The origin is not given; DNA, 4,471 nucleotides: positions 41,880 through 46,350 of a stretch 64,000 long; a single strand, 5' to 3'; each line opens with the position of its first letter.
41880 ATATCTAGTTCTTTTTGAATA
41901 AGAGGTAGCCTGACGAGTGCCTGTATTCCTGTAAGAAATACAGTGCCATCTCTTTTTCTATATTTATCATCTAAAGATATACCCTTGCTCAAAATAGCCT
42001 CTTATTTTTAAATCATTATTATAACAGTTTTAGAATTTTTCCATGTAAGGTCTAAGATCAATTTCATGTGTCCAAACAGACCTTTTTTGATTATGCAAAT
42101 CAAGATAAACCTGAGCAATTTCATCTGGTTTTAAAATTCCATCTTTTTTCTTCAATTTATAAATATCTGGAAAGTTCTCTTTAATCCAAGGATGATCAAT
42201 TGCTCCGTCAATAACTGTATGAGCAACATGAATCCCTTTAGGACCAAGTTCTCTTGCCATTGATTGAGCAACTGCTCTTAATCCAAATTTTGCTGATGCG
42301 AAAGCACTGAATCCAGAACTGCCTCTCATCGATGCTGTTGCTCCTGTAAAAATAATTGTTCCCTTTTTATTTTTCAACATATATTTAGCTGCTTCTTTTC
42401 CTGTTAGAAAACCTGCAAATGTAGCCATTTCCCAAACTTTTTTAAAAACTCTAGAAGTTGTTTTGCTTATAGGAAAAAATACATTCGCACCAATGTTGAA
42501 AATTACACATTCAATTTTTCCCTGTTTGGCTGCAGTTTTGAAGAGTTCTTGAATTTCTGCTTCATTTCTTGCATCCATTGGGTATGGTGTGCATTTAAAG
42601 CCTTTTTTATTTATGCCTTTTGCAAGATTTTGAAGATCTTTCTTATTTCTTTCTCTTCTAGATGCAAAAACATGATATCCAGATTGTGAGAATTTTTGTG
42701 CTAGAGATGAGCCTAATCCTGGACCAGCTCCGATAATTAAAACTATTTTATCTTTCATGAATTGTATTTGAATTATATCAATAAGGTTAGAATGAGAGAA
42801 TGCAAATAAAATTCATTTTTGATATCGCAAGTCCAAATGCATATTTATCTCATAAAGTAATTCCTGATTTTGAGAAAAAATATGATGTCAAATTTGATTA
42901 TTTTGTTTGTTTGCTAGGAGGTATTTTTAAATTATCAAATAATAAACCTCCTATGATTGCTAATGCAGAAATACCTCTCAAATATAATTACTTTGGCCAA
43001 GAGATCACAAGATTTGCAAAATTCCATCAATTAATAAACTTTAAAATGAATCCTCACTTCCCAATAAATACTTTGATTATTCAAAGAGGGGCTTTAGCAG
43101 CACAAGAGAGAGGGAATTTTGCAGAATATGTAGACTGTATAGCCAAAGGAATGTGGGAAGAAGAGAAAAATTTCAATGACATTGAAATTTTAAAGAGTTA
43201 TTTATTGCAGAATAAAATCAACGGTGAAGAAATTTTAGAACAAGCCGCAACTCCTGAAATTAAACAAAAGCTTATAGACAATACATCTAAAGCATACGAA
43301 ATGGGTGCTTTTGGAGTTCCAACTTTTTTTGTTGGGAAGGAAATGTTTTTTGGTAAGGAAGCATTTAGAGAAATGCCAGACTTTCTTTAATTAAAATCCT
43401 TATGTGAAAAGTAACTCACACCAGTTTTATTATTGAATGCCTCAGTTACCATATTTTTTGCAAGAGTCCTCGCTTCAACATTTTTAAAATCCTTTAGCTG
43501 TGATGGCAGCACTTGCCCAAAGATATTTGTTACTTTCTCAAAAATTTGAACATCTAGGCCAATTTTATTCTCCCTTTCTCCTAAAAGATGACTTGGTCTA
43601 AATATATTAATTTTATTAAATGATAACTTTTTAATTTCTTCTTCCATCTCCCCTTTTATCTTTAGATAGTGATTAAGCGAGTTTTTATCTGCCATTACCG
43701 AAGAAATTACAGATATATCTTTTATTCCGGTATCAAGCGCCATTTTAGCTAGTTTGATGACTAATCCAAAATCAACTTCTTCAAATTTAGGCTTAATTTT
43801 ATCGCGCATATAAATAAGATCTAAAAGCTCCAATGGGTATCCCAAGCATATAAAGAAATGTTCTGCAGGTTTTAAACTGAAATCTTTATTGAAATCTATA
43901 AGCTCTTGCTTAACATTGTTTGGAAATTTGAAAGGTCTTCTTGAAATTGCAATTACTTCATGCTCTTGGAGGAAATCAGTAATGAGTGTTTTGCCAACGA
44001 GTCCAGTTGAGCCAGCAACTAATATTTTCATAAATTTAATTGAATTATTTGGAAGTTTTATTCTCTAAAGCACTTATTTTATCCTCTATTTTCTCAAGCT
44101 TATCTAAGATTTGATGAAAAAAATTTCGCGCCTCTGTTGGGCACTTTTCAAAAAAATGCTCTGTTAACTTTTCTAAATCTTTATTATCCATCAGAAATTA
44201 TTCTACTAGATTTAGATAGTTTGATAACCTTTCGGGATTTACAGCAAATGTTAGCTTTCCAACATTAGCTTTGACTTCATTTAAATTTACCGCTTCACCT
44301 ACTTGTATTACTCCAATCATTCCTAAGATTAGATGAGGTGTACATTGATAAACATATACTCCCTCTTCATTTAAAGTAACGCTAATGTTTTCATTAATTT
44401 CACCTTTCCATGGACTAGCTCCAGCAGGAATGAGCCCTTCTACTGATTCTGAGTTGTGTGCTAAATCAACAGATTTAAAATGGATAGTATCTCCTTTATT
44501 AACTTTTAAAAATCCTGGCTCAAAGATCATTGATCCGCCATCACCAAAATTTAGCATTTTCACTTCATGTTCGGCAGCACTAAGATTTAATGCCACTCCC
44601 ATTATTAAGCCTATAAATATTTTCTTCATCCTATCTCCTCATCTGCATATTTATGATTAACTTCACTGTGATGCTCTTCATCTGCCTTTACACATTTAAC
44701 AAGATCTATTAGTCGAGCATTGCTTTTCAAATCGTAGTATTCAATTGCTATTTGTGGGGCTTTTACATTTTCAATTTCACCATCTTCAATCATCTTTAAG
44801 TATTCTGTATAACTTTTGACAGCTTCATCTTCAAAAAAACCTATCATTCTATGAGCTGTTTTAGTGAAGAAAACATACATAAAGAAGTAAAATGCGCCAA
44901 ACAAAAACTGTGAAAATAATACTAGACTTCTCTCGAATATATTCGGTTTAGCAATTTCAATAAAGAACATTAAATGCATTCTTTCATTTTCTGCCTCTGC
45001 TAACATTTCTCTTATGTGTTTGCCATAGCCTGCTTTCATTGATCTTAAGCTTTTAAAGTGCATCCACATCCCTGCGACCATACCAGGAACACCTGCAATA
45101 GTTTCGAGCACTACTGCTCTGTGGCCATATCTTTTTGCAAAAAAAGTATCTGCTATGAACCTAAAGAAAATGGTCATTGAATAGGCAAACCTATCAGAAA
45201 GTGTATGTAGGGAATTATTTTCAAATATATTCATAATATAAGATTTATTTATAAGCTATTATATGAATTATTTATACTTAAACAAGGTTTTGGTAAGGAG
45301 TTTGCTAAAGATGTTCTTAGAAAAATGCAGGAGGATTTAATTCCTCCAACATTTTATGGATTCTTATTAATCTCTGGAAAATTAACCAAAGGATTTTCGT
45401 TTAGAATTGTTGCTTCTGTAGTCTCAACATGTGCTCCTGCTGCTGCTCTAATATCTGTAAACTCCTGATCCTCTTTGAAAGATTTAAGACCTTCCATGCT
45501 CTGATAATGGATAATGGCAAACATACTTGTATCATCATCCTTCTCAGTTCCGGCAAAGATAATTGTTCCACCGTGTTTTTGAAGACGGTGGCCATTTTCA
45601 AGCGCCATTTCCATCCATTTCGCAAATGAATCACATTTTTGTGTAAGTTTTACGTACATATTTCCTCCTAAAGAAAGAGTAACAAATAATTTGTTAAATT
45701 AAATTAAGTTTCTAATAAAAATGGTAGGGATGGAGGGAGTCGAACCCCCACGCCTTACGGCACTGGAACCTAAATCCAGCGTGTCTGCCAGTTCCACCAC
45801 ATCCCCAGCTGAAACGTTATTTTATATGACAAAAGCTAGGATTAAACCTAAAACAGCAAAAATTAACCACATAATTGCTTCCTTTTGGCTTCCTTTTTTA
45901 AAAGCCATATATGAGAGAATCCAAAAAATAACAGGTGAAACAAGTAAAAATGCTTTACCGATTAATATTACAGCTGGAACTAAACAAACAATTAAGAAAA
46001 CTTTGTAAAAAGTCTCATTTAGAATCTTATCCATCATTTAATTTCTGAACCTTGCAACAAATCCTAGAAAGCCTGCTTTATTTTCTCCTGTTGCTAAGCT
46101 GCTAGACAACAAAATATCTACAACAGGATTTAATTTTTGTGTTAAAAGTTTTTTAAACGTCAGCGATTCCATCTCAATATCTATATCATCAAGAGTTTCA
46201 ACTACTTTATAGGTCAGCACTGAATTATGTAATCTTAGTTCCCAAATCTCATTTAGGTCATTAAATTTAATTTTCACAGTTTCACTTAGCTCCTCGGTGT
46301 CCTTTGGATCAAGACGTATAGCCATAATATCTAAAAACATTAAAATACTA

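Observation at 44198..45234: Alternative oxidase translationally coupled to a periplasmic pseudoazurin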

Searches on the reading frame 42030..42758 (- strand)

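Call 3: search_protein_families(library=pfam, proteins=[window:42030-42758:-], max_evalue=0.01)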
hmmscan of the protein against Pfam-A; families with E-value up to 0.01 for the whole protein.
window:42030-42758:- (242 aa): 5 families
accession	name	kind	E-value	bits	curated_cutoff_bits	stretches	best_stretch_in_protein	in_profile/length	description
PF00106.31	adh_short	-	1.2e-33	116.7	26.6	1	4-180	1-176/195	short chain dehydrogenase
PF13561.12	adh_short_C2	-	4.9e-25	88.9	27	1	10-227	1-222/236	Enoyl-(Acyl carrier protein) reductase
PF08659.16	KR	-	1.9e-08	34.8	22.6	1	6-170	3-166/180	KR domain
PF23441.1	SDR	-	1.1e-07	31.9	27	1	4-183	8-194/258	SDR-like rossmann domain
PF05368.20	NmrA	-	0.0004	20.5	27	1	3-47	2-47/298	NmrA-like family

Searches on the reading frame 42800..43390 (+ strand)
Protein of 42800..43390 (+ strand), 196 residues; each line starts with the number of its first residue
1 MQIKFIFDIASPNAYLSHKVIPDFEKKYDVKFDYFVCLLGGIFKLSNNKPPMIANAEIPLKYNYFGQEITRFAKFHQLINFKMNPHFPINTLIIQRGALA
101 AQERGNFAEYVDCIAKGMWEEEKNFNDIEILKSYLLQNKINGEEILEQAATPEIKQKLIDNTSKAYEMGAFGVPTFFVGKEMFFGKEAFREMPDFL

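Call 3: search_protein_families(library=pfam, proteins=[window:42800-43390:+], max_evalue=0.01)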
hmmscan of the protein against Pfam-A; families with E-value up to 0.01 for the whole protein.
window:42800-43390:+ (196 aa): 1 family
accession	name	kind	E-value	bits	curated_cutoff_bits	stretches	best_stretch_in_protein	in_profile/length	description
PF01323.26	DSBA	-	3.9e-27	95.7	25.6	1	2-190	1-184/191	DSBA-like thioredoxin domain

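Call 67: search_protein_families(library=ncbifam, proteins=[window:42800-43387:+], max_evalue=0.001)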
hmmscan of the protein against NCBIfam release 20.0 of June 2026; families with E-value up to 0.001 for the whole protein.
window:42800-43387:+ (196 aa): 0 families

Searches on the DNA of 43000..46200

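Call 68: search_rna_families(source=window, start=43000, end=46200, threshold=evalue, max_evalue=1)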
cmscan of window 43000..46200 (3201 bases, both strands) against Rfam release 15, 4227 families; matches with E-value up to 1: 2.
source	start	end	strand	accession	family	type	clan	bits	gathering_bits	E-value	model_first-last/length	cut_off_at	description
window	45725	45806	-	RF00005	tRNA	Gene; tRNA;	CL00001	51.8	29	1.6e-09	1-71/71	no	tRNA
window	44575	44636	-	RF01306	sR52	Gene; snRNA; snoRNA; CD-box;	-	19.5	50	0.57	1-60/60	no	Small nucleolar RNA sR52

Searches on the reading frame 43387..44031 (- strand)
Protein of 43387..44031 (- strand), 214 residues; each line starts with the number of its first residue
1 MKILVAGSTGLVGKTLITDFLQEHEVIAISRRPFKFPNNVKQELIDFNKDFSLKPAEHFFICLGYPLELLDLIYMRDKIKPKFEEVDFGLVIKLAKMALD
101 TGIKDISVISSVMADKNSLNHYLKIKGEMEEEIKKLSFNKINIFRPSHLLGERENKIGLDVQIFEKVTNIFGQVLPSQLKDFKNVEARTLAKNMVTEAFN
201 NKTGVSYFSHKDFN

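Call 3: search_protein_families(library=pfam, proteins=[window:43387-44031:-], max_evalue=0.01)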
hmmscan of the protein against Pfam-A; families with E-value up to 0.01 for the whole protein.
window:43387-44031:- (214 aa): 5 families
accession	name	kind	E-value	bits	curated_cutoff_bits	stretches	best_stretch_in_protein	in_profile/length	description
PF13460.12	NAD_binding_10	-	8.7e-06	26.2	27.2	0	91-159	78-156/184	NAD(P)H-binding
PF08732.16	HIM1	-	1.4e-05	25.1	28.7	1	80-162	66-152/169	HIM1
PF01370.27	Epimerase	-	2.9e-05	24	20.9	1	3-66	1-44/240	NAD dependent epimerase/dehydratase family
PF04321.23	RmlD_sub_bind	-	5.2e-05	22.9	27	0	1-36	1-37/287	RmlD substrate binding domain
PF07993.18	NAD_binding_4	-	0.0093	15.6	20.1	0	5-26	1-22/258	Male sterility protein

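Call 13: search_protein_families(library=ncbifam, proteins=[window:43390-44031:-], max_evalue=0.01)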
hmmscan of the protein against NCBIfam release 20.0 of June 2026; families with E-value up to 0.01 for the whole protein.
window:43390-44031:- (214 aa): 4 families
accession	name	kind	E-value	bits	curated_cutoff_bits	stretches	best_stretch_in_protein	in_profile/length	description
NF005754.0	PRK07578.1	equivalog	0.00029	20.8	167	1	1-32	1-32/200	short chain dehydrogenase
NF005148.0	PRK06617.1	equivalog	0.00098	17.9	524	1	91-145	301-355/390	2-octaprenyl-6-methoxyphenyl hydroxylase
TIGR01777.1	yfcH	hypoth_equivalog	0.0029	17.2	207.35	1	3-48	1-47/292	TIGR01777 family oxidoreductase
NF058621.1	DiazavRedAvaA7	equivalog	0.0098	15.5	400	0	1-33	1-34/304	3-diazoavenalumate denitrifying reductase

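Call 66: search_solved_structures(query=window:43390-44031:-, max_evalue=1)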
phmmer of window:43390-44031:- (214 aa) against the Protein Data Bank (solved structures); distinct sequences matched with E-value up to 1: 20.
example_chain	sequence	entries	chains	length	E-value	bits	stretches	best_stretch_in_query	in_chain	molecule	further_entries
2fmu_A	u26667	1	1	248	2.9e-14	56.7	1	3-155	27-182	HIV-1 tat interactive protein 2, 30 kDa homolog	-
2bka_A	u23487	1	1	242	6.6e-14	55.6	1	3-155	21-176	TAT-INTERACTING PROTEIN TIP30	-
2a35_A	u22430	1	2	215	2.8e-11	47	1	2-202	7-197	hypothetical protein PA4017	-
7v2d_J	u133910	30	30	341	0.024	17.8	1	82-155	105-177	NADH dehydrogenase [ubiquinone] 1 alpha subcomplex subunit 9, mitochondrial | NADH dehydrogenase ubiquinone 1 alpha subcomplex subunit 9, mitochondrial | NADH:u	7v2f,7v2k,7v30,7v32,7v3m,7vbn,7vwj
7v2c_J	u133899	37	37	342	0.024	17.8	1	82-155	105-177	NADH dehydrogenase [ubiquinone] 1 alpha subcomplex subunit 9, mitochondrial | NADH dehydrogenase ubiquinone 1 alpha subcomplex subunit 9, mitochondrial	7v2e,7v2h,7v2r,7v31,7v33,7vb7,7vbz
7w2k_J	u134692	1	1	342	0.024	17.8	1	82-155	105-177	NADH:ubiquinone oxidoreductase subunit A9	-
9buh_L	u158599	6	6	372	0.029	17.6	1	82-155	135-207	NADH dehydrogenase [ubiquinone] 1 alpha subcomplex subunit 9, mitochondrial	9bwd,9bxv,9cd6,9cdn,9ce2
7vxu_J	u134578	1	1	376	0.029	17.6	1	82-155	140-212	NADH dehydrogenase ubiquinone 1 alpha subcomplex subunit 9, mitochondrial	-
5gpn_p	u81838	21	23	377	0.029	17.6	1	82-155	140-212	NADH dehydrogenase [ubiquinone] 1 alpha subcomplex subunit 9 | NADH dehydrogenase [ubiquinone] 1 alpha subcomplex subunit 9, mitochondrial | NADH:ubiquinone oxi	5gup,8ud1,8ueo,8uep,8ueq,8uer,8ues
9w2u_P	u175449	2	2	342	0.068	16.4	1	83-155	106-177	NADH dehydrogenase [ubiquinone] 1 alpha subcomplex subunit 9, mitochondrial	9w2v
7dgq_R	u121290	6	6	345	0.069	16.3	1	83-155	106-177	NADH dehydrogenase [ubiquinone] 1 alpha subcomplex subunit 9, mitochondrial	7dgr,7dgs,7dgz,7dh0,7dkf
7qsd_P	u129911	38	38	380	0.085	16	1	83-155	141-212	NADH dehydrogenase [ubiquinone] 1 alpha subcomplex subunit 9, mitochondrial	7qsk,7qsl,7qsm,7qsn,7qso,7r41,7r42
5lnk_d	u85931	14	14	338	0.1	15.8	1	82-155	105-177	Mitochondrial complex I, 39 kDa subunit | NADH:ubiquinone oxidoreductase subunit A9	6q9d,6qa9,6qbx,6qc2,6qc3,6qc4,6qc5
7zdh_d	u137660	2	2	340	0.1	15.8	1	82-155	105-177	NADH:ubiquinone oxidoreductase subunit A9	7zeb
6zk9_d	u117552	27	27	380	0.13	15.4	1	82-155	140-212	NADH:ubiquinone oxidoreductase subunit A9 | NADH dehydrogenase [ubiquinone] 1 alpha subcomplex subunit 9, mitochondrial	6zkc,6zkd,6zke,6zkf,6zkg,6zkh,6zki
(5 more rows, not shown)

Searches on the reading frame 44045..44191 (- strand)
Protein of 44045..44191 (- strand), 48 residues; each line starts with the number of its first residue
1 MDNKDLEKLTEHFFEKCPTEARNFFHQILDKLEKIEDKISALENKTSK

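Call 3: search_protein_families(library=pfam, proteins=[window:44045-44191:-], max_evalue=0.01)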
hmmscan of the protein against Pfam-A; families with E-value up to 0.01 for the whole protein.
window:44045-44191:- (48 aa): 0 families

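Call 13: search_protein_families(library=ncbifam, proteins=[window:44048-44191:-], max_evalue=0.01)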
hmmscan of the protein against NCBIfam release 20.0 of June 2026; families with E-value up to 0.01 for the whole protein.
window:44048-44191:- (48 aa): 0 families
